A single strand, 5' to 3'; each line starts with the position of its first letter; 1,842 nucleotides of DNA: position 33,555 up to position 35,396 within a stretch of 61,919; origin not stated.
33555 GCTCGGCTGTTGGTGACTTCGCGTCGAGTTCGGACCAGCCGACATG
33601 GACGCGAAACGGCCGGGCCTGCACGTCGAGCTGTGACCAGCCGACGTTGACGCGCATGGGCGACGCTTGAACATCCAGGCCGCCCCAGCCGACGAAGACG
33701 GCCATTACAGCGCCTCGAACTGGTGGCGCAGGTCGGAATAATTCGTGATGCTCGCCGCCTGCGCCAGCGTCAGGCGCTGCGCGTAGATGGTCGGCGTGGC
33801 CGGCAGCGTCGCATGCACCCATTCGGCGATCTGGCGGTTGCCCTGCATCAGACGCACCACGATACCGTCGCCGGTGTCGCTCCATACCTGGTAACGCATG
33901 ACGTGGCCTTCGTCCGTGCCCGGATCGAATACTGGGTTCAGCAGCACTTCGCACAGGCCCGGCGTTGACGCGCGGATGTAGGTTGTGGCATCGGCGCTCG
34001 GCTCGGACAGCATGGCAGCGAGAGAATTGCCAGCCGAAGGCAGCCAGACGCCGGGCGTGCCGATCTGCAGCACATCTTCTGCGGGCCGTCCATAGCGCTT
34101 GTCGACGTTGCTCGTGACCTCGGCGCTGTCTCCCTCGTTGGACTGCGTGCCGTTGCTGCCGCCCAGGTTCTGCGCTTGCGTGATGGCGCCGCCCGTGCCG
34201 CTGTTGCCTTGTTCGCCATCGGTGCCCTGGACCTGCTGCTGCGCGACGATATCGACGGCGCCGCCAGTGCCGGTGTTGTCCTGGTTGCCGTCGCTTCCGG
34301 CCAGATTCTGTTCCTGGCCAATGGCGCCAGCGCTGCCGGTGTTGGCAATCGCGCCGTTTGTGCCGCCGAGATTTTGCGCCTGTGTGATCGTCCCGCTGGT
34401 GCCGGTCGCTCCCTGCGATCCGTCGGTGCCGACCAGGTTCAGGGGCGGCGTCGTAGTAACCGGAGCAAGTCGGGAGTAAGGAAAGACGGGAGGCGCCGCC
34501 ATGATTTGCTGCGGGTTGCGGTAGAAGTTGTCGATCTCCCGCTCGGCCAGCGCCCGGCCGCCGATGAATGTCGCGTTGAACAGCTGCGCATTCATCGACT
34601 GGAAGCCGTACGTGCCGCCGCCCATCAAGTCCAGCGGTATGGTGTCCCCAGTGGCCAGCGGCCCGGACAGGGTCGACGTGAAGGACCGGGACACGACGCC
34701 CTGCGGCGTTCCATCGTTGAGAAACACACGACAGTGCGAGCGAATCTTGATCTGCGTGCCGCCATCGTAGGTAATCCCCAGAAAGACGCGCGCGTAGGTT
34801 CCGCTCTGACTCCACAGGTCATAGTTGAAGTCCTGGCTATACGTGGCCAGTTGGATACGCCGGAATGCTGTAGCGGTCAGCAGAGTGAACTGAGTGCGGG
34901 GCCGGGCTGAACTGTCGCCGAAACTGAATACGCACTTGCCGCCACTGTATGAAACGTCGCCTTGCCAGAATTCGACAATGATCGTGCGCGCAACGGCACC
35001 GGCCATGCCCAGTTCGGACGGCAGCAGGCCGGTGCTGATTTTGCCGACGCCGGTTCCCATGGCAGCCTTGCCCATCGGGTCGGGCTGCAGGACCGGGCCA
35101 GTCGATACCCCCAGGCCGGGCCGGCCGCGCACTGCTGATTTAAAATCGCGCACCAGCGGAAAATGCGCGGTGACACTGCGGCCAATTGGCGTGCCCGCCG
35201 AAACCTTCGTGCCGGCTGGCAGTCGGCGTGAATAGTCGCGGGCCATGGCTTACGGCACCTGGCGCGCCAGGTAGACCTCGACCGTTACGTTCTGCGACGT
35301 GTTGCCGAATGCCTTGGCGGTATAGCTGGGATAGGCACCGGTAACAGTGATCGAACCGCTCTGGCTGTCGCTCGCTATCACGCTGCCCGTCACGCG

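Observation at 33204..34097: Segmental duplication spanning three genes: 130-aa C-domain, GW-repeat acidic ORF and N-domain of the next virion protein (partner 25569..26523)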

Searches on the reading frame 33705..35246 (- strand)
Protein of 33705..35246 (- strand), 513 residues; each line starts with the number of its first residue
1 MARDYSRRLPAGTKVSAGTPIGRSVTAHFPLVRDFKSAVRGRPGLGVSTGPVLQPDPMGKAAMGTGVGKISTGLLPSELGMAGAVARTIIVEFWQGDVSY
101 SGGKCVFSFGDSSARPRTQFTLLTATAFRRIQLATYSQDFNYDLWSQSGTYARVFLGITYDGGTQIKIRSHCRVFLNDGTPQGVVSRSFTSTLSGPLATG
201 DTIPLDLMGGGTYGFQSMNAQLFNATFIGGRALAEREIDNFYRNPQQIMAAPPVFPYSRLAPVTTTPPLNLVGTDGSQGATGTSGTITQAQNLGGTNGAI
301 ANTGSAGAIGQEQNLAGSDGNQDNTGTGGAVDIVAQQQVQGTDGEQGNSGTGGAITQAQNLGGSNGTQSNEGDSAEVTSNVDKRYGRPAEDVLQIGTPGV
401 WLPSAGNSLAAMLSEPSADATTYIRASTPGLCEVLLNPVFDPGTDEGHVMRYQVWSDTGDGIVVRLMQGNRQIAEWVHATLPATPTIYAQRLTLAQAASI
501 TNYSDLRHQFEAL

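Call 7: search_protein_families(library=pfam, proteins=[window:33705-35246:-], max_evalue=0.1)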
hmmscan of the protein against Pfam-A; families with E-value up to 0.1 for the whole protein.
window:33705-35246:- (513 aa): 0 families

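Call 8: search_protein_families(library=phrogs, proteins=[window:33705-35246:-], max_evalue=0.01)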
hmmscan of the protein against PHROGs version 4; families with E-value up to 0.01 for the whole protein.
window:33705-35246:- (513 aa): 2 families
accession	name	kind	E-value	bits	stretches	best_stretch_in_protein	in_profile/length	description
phrog_18350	-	tail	0.00028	21.7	1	272-372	98-190/253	tail fiber protein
phrog_1806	-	tail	0.0042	17.4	1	271-390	137-242/276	collagen like minor tail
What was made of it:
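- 33705..35246 (-): g513, the fibre-like protein of unit 1, with Gly-rich ~21-aa repeats. The C-domain is its last 130 aa (nt 33708..34097). PHROG tail fibre / collagen-like hits (call 8).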

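Call 11: search_dna_similar(query=window:33705-35246:-, collection=phages, mode=protein, max_rows=30)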
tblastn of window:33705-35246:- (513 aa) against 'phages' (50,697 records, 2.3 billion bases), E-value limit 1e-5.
No match.

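Call 96: search_protein_families(library=ncbifam, proteins=[window:33705-35246:-], max_evalue=0.01)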
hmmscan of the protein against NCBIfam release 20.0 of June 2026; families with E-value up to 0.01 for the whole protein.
window:33705-35246:- (513 aa): 1 family
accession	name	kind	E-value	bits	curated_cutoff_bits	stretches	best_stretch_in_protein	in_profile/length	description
NF038329.2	gly_rich_SclB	equivalog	0.0065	15.4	325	1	273-374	135-267/442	LPXTG-anchored collagen-like adhesin Scl2/SclB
